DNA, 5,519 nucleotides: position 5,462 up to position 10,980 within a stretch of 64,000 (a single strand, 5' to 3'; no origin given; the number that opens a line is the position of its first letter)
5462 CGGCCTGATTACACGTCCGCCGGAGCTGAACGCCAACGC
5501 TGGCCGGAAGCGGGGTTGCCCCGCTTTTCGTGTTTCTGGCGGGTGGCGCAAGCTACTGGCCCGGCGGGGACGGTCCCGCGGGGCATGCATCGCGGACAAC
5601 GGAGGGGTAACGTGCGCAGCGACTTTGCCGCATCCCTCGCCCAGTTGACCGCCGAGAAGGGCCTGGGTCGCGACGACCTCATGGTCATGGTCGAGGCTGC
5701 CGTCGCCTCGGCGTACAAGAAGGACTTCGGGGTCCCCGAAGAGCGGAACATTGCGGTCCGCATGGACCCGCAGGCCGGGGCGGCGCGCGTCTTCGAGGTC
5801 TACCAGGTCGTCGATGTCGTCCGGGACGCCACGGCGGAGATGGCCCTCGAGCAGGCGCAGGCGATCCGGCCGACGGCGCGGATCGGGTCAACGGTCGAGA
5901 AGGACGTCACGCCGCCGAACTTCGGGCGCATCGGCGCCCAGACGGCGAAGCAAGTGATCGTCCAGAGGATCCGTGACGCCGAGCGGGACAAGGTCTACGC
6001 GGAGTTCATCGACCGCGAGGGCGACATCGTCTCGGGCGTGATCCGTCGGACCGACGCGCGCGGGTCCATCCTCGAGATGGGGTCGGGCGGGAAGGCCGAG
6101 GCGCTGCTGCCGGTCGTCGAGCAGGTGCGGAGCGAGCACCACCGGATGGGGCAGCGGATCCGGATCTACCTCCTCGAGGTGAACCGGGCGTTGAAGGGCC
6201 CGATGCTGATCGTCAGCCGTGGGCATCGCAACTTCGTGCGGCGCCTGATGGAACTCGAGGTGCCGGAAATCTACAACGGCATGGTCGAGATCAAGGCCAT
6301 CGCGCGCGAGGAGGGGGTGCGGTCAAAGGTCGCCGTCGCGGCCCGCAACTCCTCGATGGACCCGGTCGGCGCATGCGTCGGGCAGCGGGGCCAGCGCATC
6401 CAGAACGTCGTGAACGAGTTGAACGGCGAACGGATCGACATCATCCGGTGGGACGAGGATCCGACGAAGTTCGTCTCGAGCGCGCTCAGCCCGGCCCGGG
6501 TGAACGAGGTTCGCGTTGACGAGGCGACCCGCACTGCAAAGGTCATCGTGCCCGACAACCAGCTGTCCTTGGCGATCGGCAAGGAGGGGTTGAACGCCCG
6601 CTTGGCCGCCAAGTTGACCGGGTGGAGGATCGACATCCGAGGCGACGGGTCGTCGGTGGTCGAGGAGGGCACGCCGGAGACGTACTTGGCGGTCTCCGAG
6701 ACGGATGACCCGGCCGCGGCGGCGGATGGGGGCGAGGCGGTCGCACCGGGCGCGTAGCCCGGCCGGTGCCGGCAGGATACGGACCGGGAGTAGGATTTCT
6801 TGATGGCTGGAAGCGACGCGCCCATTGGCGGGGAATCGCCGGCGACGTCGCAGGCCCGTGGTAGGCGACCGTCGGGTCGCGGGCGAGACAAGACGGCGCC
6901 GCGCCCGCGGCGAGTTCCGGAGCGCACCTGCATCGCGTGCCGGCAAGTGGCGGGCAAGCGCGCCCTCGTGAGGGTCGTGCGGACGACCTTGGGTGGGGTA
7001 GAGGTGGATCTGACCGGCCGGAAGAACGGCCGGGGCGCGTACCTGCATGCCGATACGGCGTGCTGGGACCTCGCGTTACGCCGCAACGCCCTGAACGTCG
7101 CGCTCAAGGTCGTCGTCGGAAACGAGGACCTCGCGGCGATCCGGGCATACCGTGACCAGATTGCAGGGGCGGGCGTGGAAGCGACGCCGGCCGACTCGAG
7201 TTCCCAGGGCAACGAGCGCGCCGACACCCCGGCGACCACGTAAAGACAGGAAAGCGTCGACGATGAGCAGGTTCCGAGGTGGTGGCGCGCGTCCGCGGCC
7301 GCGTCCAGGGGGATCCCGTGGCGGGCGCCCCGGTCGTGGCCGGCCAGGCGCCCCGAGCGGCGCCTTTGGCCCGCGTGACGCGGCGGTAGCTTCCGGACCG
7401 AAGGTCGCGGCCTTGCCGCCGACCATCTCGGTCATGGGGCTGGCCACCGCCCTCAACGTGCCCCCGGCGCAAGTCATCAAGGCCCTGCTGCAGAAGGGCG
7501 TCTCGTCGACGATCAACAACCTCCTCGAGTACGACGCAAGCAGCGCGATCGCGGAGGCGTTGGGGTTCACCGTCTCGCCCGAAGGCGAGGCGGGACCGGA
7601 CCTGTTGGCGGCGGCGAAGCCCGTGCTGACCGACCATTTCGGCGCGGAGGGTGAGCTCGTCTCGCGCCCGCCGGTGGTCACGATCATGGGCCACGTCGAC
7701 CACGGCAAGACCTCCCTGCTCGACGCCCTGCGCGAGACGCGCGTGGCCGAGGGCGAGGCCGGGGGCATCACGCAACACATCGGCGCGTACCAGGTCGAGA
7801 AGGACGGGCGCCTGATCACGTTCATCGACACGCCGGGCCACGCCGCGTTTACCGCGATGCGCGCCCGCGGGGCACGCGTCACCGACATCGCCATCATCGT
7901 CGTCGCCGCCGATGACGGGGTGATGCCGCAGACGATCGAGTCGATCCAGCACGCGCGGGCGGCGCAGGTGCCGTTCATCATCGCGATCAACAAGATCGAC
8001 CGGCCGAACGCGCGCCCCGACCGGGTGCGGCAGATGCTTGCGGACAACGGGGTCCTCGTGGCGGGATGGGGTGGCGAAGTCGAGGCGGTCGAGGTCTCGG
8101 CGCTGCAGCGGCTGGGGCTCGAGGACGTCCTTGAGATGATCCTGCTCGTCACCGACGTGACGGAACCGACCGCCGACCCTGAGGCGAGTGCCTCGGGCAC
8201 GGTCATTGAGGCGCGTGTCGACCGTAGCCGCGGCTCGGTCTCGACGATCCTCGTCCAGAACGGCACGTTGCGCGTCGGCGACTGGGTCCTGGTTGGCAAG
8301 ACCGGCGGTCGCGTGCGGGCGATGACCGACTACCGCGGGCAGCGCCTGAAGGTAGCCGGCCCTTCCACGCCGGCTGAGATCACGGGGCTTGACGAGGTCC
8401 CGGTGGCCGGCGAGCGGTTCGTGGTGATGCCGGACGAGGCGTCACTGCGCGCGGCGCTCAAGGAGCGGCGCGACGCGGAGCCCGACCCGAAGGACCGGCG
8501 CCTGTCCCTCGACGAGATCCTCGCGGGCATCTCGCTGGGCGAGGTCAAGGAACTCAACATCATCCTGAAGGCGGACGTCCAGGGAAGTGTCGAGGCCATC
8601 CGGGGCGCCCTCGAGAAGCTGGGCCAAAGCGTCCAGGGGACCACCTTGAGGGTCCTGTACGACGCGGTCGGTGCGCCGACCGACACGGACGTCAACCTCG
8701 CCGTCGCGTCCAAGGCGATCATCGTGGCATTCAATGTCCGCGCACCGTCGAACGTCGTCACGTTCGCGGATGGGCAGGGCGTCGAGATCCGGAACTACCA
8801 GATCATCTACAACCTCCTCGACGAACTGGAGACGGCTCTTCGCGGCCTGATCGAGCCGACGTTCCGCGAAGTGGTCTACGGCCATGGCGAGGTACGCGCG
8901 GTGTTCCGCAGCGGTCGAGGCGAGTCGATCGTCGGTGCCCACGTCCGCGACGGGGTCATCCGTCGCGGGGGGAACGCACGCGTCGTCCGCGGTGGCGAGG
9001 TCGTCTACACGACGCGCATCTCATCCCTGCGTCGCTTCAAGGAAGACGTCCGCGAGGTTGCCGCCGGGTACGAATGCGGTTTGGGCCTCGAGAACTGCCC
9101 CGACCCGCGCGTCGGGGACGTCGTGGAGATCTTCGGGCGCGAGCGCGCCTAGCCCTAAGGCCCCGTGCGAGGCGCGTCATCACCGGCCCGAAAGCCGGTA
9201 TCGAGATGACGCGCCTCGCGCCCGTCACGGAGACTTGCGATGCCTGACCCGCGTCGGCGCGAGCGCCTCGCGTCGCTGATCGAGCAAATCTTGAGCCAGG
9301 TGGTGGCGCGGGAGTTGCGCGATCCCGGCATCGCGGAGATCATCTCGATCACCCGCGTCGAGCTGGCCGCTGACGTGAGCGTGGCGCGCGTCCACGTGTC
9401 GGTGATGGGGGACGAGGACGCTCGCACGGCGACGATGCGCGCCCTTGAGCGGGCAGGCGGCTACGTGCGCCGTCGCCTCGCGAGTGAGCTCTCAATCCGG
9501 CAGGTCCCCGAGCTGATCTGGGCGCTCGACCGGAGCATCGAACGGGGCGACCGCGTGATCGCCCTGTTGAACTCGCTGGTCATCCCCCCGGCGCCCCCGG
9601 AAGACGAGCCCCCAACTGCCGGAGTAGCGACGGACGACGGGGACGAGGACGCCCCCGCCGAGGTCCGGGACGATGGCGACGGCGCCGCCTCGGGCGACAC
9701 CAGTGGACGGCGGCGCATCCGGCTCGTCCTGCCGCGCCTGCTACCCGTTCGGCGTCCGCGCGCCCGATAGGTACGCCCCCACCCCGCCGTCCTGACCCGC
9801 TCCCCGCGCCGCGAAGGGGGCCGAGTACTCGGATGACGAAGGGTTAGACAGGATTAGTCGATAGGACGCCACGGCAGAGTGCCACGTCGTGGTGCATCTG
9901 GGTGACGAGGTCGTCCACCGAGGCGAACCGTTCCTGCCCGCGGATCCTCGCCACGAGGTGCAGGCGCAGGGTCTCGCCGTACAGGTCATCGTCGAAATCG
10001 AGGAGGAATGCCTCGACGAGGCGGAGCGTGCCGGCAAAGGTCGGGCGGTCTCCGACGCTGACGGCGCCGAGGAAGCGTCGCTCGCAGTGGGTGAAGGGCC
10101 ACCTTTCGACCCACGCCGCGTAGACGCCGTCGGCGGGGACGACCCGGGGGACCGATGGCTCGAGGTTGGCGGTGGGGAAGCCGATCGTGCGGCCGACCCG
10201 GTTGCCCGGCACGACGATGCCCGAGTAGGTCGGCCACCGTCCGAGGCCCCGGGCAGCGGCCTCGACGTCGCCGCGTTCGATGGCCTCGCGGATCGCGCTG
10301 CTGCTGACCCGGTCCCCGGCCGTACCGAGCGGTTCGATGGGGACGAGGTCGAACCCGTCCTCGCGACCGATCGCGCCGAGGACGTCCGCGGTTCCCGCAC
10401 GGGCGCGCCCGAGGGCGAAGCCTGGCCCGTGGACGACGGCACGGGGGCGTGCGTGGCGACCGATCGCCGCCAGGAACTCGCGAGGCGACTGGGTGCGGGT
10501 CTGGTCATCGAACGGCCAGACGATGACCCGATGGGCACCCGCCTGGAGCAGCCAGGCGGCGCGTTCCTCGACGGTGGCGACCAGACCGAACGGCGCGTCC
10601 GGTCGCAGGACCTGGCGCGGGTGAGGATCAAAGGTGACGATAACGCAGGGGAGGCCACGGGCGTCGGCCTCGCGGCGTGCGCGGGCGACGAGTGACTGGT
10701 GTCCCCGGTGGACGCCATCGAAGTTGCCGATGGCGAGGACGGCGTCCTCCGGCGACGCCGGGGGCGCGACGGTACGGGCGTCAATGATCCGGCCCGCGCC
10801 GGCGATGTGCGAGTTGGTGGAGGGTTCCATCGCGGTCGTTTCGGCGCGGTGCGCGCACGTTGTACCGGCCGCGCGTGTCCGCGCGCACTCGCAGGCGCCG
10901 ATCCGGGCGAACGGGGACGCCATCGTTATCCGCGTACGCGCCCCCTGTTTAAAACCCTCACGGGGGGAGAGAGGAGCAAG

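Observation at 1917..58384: Dispersed modular family of GC-rich palindromic repeats (about 30 units at 17 loci in 64 kb)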

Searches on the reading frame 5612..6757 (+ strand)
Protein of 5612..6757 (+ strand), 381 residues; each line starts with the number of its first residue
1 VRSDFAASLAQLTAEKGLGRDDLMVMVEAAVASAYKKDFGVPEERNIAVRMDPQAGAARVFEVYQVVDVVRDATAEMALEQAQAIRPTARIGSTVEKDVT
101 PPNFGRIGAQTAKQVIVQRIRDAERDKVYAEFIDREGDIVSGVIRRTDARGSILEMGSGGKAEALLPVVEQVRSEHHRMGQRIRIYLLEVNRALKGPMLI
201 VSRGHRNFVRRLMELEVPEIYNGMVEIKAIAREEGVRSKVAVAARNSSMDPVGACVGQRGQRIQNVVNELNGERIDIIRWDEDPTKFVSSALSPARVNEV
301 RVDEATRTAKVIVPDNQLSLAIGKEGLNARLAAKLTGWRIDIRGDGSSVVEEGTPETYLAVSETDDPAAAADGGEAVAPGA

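Call 82: search_protein_families(library=pfam, proteins=[window:5612-6757:+], max_evalue=0.00001)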
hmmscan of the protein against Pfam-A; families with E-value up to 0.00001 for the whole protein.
window:5612-6757:+ (381 aa): 2 families
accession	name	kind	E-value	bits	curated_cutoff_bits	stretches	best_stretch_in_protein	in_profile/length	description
PF08529.16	NusA_N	-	3.1e-33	115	23.8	1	4-126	1-119/119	NusA N-terminal domain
PF13184.12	KH_5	-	2.3e-29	101.8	27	1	235-301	2-68/69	NusA-like KH domain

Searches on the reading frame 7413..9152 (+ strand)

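Call 82: search_protein_families(library=pfam, proteins=[window:7413-9152:+], max_evalue=0.00001)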
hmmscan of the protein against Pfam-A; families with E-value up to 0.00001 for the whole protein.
window:7413-9152:+ (579 aa): 6 families
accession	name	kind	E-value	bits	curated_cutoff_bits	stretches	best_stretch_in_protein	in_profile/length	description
PF00009.33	GTP_EFTU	-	2.1e-40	138.8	26.5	1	89-244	6-183/188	Elongation factor Tu GTP binding domain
PF11987.13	IF-2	-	1.3e-34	119.1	27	1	360-473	6-117/117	Translation-initiation factor 2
PF22042.2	EF-G_D2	-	7e-25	87.4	27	1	260-338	2-83/84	Elongation factor G domain 2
PF01926.29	MMR_HSR1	-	8.5e-12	45.6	21.9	1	89-194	2-113/113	50S ribosome-binding GTPase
PF03144.31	GTP_EFTU_D2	-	1.1e-09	38.9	30.3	1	507-571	4-72/73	Elongation factor Tu domain 2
PF04760.21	IF2_N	-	2e-08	34.3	25.3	1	3-52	2-52/53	Translation initiation factor IF-2, N-terminal region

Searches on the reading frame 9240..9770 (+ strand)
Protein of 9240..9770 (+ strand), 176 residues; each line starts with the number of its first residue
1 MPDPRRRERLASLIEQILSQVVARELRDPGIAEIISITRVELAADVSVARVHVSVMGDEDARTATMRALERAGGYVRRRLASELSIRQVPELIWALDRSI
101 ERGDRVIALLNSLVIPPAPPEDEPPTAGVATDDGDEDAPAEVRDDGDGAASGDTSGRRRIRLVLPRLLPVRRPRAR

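Call 82: search_protein_families(library=pfam, proteins=[window:9240-9770:+], max_evalue=0.00001)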
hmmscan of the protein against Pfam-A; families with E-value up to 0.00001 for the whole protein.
window:9240-9770:+ (176 aa): 1 family
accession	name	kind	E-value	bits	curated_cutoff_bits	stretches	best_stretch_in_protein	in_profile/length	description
PF02033.23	RBFA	-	6.3e-27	94.4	34.7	1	6-110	1-105/105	Ribosome-binding factor A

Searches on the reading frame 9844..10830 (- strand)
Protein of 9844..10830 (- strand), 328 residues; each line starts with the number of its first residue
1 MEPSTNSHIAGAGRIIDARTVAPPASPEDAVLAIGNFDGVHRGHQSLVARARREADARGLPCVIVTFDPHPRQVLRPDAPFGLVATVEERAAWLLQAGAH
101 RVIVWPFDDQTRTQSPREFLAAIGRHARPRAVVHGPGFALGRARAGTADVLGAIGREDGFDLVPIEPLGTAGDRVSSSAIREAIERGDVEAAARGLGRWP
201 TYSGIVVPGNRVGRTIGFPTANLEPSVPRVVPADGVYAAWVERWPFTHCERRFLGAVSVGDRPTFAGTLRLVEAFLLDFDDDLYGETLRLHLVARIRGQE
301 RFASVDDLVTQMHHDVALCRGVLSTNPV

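Call 82: search_protein_families(library=pfam, proteins=[window:9844-10830:-], max_evalue=0.00001)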
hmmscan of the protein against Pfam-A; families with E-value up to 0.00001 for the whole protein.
window:9844-10830:- (328 aa): 2 families
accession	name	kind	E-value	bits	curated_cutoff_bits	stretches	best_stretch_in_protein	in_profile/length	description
PF06574.18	FAD_syn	-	9.9e-38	129.9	27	1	26-178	4-157/158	FAD synthetase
PF01687.23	Flavokinase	-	2.3e-34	118.7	19.6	1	196-321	1-122/124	Riboflavin kinase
